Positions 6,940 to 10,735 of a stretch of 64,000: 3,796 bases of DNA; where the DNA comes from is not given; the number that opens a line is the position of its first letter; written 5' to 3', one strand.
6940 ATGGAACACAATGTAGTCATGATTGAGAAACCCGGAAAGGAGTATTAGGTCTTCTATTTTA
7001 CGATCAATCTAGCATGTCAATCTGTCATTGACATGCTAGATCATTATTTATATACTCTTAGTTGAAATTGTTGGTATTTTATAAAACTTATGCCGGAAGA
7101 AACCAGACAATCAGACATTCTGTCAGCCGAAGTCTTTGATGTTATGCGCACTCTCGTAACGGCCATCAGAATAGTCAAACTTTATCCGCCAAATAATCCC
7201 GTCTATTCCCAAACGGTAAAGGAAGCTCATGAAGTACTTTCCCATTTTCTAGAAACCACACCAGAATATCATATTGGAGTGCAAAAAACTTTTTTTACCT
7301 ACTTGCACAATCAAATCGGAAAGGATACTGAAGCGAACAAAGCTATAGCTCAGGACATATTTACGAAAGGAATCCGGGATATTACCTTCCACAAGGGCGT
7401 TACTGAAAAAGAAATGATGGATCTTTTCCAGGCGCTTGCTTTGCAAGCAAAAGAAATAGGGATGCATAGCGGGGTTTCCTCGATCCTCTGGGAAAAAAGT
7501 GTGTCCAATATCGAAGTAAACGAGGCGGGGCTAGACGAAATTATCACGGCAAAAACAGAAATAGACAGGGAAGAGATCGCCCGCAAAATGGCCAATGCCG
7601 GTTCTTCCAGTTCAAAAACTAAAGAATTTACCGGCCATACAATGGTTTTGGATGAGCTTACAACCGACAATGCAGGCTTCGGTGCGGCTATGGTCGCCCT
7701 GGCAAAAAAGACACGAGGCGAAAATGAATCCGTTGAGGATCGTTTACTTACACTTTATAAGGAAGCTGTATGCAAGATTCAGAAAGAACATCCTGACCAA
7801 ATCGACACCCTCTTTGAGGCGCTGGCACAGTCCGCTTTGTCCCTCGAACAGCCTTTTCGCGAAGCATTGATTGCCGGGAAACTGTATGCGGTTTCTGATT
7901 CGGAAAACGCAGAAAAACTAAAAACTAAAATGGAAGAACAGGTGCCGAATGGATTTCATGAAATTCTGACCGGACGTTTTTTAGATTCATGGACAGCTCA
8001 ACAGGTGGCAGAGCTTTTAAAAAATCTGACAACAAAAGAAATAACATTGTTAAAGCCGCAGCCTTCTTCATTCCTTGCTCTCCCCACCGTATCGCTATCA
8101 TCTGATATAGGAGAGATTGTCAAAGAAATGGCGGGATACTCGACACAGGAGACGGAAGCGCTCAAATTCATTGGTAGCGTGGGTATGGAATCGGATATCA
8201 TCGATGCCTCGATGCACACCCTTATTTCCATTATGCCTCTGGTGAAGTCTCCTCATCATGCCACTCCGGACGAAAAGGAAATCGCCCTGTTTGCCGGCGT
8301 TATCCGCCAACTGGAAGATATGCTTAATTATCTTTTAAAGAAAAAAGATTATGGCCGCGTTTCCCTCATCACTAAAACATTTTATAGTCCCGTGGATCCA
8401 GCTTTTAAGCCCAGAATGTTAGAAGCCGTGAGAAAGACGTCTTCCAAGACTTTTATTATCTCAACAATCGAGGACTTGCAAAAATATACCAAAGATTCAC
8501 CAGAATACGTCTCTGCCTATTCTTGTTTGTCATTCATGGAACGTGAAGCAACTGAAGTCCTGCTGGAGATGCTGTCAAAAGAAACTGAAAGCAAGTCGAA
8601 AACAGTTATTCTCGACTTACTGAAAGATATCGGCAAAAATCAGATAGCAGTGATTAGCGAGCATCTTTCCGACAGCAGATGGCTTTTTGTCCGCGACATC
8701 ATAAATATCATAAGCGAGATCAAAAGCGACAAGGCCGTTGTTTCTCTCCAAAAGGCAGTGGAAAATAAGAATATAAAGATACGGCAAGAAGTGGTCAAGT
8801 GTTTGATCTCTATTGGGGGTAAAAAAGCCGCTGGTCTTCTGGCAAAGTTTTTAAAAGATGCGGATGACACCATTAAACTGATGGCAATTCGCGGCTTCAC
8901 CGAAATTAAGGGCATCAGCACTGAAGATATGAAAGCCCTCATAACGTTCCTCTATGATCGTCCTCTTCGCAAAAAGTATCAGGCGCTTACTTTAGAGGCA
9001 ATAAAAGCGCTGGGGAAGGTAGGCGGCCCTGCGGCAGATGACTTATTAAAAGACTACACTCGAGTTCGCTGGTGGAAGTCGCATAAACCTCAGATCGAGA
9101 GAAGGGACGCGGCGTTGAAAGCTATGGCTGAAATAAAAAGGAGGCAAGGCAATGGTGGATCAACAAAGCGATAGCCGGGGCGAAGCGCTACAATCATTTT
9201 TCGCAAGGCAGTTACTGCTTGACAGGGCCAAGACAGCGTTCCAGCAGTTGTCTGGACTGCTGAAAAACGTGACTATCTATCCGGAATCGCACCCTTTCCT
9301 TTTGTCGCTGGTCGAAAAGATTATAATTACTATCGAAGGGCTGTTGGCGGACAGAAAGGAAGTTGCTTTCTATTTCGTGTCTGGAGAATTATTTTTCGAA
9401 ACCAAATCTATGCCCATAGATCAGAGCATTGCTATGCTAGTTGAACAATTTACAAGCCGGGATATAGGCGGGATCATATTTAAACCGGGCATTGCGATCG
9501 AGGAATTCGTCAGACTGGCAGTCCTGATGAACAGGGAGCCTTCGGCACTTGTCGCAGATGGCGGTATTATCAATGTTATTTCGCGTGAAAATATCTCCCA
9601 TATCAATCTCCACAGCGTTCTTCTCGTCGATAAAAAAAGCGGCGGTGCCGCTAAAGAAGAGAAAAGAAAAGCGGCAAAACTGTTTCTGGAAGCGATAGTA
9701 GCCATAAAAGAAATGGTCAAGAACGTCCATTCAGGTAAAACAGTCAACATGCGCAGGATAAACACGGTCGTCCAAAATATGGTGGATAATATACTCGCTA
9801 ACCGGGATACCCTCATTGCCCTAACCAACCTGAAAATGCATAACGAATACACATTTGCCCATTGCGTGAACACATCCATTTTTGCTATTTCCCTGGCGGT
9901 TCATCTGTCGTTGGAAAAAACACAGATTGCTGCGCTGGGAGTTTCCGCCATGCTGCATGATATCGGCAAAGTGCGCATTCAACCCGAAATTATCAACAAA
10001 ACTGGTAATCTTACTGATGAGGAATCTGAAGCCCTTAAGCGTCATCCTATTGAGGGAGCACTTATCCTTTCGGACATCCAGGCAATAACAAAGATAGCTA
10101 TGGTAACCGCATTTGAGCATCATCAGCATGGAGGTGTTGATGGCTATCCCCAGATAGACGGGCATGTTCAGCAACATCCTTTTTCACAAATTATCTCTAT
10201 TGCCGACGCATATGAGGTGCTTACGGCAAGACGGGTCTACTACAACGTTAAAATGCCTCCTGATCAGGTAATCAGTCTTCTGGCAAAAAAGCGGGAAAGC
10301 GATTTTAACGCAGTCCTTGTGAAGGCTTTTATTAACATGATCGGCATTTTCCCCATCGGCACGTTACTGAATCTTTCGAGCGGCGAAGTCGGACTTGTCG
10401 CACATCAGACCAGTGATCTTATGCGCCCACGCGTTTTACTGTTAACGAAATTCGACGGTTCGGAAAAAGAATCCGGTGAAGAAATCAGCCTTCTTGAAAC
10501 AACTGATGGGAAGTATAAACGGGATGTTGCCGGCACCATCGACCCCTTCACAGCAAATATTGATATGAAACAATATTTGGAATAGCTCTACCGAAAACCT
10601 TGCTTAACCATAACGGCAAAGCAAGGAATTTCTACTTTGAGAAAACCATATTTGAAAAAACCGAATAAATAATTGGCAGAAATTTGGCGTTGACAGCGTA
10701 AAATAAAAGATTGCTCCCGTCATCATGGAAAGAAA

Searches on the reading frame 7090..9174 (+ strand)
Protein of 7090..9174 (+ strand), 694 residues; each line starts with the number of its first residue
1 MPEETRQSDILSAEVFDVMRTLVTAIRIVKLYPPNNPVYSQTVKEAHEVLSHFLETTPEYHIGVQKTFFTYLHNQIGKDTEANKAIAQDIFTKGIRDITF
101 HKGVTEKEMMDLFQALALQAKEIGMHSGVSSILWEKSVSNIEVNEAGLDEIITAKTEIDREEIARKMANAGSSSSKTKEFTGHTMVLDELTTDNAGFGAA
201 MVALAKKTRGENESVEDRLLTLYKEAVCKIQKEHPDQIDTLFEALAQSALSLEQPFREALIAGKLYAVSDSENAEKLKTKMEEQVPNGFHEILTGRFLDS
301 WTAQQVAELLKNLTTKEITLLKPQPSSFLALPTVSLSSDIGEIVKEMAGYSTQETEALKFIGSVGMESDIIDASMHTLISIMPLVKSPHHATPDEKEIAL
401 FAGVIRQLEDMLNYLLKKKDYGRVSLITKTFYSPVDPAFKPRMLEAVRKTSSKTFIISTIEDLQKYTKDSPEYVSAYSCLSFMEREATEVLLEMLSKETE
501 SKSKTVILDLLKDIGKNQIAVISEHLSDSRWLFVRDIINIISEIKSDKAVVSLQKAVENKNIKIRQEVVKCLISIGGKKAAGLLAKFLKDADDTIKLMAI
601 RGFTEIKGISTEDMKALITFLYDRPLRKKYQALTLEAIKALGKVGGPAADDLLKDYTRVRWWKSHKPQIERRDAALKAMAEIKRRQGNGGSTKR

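Call 14: search_protein_families(library=pfam, proteins=[window:7090-9174:+], max_evalue=0.00001)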
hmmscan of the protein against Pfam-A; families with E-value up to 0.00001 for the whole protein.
window:7090-9174:+ (694 aa): 1 family
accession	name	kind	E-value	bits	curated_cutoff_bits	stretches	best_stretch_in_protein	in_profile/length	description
PF13646.12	HEAT_2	-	4.8e-11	43.2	27.7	1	523-600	5-84/88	HEAT repeats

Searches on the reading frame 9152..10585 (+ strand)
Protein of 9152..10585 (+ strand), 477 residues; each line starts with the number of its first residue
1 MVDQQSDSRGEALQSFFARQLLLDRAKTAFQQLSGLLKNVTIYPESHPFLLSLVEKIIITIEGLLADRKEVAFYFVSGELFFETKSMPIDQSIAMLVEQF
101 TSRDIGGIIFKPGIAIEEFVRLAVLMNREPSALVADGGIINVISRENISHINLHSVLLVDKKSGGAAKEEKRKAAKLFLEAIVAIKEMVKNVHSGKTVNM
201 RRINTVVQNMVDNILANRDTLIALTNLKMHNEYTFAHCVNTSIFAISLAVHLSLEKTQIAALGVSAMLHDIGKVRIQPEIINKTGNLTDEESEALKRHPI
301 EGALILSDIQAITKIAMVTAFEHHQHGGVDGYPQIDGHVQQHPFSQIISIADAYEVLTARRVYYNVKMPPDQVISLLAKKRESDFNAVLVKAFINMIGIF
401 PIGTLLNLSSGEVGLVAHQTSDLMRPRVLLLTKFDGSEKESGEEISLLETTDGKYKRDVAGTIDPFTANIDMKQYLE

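Call 14: search_protein_families(library=pfam, proteins=[window:9152-10585:+], max_evalue=0.00001)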
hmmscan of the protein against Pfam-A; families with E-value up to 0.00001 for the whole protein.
window:9152-10585:+ (477 aa): 2 families
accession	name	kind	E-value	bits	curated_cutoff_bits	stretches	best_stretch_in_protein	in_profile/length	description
PF13487.12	HD_5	-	3e-16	60.1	27.2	1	228-385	8-166/170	HD domain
PF01966.28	HD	-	2.1e-09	38.1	22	1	234-355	1-114/116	HD domain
